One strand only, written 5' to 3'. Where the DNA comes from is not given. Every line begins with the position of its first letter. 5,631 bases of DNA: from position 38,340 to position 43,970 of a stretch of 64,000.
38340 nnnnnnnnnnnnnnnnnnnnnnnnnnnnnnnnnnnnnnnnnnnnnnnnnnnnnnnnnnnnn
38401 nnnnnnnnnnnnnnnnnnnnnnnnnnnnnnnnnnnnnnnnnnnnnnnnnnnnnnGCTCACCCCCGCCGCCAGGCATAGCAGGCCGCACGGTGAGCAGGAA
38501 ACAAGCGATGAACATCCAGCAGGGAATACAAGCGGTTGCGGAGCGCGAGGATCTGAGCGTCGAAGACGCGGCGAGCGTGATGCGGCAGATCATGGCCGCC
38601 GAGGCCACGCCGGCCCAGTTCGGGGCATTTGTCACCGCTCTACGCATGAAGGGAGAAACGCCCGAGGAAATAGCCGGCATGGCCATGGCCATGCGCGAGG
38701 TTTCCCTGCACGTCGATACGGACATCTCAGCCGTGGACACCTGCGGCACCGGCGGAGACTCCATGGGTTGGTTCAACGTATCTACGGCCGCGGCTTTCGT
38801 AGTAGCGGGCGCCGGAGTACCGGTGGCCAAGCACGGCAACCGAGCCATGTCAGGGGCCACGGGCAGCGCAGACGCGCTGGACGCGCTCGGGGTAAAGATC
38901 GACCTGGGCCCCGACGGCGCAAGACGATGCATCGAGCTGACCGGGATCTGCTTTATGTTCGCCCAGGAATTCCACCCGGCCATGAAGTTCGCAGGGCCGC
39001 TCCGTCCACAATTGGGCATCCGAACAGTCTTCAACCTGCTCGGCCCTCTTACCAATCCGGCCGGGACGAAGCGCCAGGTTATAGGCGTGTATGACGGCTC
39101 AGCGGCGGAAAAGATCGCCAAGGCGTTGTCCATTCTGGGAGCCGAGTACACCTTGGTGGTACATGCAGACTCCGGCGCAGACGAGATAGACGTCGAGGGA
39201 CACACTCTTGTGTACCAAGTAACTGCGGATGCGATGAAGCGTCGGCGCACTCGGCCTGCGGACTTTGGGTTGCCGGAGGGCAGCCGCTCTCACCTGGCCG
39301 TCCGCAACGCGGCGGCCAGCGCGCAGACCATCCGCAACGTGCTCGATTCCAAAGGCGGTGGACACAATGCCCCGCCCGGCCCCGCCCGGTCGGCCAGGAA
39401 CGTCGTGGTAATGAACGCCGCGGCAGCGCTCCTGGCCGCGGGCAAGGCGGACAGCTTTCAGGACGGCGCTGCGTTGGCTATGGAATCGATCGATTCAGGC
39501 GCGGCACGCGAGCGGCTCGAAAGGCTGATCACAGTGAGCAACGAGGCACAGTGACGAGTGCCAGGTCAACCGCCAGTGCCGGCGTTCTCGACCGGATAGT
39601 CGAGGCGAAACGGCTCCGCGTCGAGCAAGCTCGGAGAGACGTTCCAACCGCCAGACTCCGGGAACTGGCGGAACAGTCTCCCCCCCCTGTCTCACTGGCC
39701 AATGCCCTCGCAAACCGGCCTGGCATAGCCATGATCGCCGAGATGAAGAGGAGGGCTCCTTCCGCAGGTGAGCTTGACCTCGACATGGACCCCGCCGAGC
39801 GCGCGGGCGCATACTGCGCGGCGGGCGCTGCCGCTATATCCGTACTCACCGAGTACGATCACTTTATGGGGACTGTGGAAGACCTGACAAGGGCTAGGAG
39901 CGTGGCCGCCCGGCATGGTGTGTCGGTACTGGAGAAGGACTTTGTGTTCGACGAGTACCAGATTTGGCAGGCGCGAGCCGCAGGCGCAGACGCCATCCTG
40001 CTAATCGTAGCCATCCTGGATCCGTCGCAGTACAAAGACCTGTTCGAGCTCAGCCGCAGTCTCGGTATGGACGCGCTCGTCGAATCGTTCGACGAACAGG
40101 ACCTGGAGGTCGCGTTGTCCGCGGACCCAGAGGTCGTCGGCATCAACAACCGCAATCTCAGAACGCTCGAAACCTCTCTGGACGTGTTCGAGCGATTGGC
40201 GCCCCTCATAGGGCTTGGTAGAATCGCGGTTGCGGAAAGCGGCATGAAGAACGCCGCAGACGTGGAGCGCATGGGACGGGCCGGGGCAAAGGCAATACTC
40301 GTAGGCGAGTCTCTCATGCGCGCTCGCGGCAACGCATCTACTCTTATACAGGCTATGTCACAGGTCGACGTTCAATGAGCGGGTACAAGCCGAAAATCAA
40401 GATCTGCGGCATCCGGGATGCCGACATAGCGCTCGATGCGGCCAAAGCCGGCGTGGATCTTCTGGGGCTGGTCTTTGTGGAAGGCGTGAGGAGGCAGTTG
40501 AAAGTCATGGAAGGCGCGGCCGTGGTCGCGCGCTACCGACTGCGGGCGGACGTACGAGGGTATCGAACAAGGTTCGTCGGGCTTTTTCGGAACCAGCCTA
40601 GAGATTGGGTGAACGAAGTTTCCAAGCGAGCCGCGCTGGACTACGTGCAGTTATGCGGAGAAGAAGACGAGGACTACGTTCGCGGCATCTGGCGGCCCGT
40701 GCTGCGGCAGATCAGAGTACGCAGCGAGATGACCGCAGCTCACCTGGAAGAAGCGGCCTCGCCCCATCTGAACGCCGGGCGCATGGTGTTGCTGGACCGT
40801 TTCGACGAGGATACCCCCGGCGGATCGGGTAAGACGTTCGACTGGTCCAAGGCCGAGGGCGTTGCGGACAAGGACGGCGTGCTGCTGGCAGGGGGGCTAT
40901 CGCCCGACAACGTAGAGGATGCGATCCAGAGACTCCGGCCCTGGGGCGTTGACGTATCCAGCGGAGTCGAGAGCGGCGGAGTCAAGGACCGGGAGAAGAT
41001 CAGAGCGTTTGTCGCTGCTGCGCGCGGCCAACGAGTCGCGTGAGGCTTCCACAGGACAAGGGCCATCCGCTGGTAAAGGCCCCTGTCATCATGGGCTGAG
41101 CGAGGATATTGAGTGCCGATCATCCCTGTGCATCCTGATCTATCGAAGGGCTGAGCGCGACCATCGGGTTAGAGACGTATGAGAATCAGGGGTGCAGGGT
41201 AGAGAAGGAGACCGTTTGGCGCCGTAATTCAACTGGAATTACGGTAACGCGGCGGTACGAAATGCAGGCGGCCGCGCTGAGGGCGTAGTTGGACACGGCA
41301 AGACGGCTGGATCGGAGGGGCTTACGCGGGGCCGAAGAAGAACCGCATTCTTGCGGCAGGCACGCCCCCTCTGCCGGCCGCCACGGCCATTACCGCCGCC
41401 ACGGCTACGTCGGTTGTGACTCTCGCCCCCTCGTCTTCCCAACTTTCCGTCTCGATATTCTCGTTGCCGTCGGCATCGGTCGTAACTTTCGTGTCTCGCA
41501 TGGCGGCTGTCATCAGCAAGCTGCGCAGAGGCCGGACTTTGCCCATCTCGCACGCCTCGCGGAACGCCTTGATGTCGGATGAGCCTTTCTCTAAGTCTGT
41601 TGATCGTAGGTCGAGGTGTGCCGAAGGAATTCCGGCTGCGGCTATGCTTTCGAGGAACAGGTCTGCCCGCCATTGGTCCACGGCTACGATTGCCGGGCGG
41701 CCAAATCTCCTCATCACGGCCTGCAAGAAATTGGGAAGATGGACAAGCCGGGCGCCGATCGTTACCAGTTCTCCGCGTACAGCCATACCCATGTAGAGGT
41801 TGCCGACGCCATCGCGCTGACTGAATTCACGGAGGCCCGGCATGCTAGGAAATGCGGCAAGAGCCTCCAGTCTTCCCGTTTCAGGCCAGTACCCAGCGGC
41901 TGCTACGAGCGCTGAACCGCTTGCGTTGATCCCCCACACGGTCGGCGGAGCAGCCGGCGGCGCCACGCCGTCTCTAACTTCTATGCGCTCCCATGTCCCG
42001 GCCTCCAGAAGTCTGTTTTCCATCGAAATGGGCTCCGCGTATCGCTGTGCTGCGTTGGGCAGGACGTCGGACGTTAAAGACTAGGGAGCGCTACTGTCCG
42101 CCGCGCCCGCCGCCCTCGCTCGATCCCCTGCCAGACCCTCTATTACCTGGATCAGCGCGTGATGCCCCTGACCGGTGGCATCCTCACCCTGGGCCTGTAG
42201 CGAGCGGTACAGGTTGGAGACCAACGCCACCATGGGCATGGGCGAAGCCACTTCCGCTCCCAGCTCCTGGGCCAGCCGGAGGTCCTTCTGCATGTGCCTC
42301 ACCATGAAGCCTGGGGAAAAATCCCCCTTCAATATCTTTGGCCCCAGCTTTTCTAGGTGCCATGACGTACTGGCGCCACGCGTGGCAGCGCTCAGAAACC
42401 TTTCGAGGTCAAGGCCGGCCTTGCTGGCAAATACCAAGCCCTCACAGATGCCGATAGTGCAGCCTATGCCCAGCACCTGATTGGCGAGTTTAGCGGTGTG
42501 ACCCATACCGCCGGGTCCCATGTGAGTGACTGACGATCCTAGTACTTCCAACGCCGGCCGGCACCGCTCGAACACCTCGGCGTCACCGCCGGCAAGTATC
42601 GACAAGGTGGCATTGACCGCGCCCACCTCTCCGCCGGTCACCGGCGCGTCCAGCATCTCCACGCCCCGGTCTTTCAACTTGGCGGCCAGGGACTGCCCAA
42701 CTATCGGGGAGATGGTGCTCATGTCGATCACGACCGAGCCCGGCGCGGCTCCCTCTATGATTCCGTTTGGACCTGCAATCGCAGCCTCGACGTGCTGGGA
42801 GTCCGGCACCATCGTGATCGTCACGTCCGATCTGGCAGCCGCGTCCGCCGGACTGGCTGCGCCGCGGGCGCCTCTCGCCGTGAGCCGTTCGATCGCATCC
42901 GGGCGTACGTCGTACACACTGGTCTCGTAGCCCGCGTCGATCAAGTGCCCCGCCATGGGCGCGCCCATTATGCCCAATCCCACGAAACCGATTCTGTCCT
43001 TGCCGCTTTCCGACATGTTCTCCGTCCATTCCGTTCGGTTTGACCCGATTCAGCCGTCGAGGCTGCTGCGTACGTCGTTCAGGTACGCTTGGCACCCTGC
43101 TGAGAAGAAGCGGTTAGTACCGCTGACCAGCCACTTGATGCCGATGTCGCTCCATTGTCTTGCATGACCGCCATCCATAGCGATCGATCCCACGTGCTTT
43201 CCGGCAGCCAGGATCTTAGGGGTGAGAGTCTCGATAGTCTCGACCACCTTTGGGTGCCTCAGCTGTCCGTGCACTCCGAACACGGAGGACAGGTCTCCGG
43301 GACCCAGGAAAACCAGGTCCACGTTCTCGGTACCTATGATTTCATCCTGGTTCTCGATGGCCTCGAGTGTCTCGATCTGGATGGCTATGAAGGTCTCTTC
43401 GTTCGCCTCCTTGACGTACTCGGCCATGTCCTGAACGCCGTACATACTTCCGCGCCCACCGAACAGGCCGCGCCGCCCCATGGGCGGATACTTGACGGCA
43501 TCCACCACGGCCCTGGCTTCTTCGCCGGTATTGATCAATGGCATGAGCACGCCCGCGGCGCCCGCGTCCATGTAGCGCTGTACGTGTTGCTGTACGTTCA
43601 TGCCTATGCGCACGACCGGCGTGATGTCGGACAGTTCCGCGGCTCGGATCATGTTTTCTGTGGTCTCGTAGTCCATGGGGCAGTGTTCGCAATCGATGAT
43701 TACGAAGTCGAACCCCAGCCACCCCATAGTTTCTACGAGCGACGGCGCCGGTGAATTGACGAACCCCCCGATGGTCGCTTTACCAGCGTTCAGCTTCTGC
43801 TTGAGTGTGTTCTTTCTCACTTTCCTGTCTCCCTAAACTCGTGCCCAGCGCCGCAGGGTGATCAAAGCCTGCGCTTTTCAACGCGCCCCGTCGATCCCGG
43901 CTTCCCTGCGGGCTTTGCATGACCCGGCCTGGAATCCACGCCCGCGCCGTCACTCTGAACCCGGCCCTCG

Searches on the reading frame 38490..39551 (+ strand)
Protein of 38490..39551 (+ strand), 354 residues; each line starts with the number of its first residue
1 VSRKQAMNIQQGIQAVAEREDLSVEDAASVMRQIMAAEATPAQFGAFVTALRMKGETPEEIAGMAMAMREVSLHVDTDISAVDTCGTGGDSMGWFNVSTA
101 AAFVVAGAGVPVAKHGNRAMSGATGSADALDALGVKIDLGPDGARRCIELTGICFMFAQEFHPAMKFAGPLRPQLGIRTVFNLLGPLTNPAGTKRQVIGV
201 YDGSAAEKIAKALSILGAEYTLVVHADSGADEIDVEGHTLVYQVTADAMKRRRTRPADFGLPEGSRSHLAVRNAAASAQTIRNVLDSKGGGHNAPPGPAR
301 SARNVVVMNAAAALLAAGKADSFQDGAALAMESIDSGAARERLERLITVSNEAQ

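Call 46: search_protein_families(library=pfam, proteins=[window:38490-39551:+], max_evalue=0.00001)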
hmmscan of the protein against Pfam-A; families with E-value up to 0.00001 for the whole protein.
window:38490-39551:+ (354 aa): 2 families
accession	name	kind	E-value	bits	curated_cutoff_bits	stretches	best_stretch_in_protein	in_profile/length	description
PF00591.27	Glycos_transf_3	-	6.6e-82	275.4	27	1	81-339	4-252/253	Glycosyl transferase family, a/b domain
PF02885.22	Glycos_trans_3N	-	1.1e-22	79.9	26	1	13-70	4-61/63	Glycosyl transferase family, helical bundle domain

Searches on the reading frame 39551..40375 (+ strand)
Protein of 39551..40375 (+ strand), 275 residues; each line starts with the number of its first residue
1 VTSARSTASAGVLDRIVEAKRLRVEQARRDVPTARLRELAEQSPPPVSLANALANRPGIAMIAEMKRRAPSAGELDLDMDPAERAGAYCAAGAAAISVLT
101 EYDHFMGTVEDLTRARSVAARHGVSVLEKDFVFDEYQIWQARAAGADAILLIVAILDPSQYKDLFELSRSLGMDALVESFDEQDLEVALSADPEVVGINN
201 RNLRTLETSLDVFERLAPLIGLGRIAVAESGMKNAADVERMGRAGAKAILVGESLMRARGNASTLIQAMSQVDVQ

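Call 46: search_protein_families(library=pfam, proteins=[window:39551-40375:+], max_evalue=0.00001)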
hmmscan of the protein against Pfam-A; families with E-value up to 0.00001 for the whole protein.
window:39551-40375:+ (275 aa): 1 family
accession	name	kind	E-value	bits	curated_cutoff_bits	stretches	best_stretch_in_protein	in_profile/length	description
PF00218.27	IGPS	-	6.9e-77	258.5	27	1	13-260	1-246/254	Indole-3-glycerol phosphate synthase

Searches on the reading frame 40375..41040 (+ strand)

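Call 46: search_protein_families(library=pfam, proteins=[window:40375-41040:+], max_evalue=0.00001)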
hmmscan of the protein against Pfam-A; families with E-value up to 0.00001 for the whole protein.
window:40375-41040:+ (222 aa): 1 family
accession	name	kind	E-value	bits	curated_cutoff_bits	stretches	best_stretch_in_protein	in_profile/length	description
PF00697.28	PRAI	-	2.8e-43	148.3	22.7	1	9-214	2-192/193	N-(5'phosphoribosyl)anthranilate (PRA) isomerase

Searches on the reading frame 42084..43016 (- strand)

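Call 47: search_protein_families(library=pfam, proteins=[window:42084-43016:-], max_evalue=0.00001)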
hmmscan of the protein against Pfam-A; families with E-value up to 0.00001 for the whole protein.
window:42084-43016:- (311 aa): 3 families
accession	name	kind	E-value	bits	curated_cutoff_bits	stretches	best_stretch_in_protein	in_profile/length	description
PF03446.21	NAD_binding_2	-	1.1e-52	178.8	21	1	8-167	1-161/161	NAD binding domain of 6-phosphogluconate dehydrogenase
PF14833.11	NAD_binding_11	-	2.9e-30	105.4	30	1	170-291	1-121/122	NAD-binding of NADP-dependent 3-hydroxyisobutyrate dehydrogenase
PF03807.23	F420_oxidored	-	2.8e-06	28.3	21.6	1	8-100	1-92/94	NADP oxidoreductase coenzyme F420-dependent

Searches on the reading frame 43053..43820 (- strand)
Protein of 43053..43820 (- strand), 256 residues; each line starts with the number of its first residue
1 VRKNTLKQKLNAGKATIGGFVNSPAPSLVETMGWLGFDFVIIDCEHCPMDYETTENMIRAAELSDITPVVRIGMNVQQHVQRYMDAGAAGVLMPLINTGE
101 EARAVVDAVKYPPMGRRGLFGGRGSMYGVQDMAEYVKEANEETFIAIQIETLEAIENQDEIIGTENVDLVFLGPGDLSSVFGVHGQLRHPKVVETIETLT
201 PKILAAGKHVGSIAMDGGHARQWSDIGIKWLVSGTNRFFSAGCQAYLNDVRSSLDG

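Call 47: search_protein_families(library=pfam, proteins=[window:43053-43820:-], max_evalue=0.00001)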
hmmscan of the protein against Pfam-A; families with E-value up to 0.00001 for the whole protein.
window:43053-43820:- (256 aa): 1 family
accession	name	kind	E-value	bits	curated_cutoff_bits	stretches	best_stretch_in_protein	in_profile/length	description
PF03328.21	HpcH_HpaI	-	1.6e-30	106.5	25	1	18-216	3-189/221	HpcH/HpaI aldolase/citrate lyase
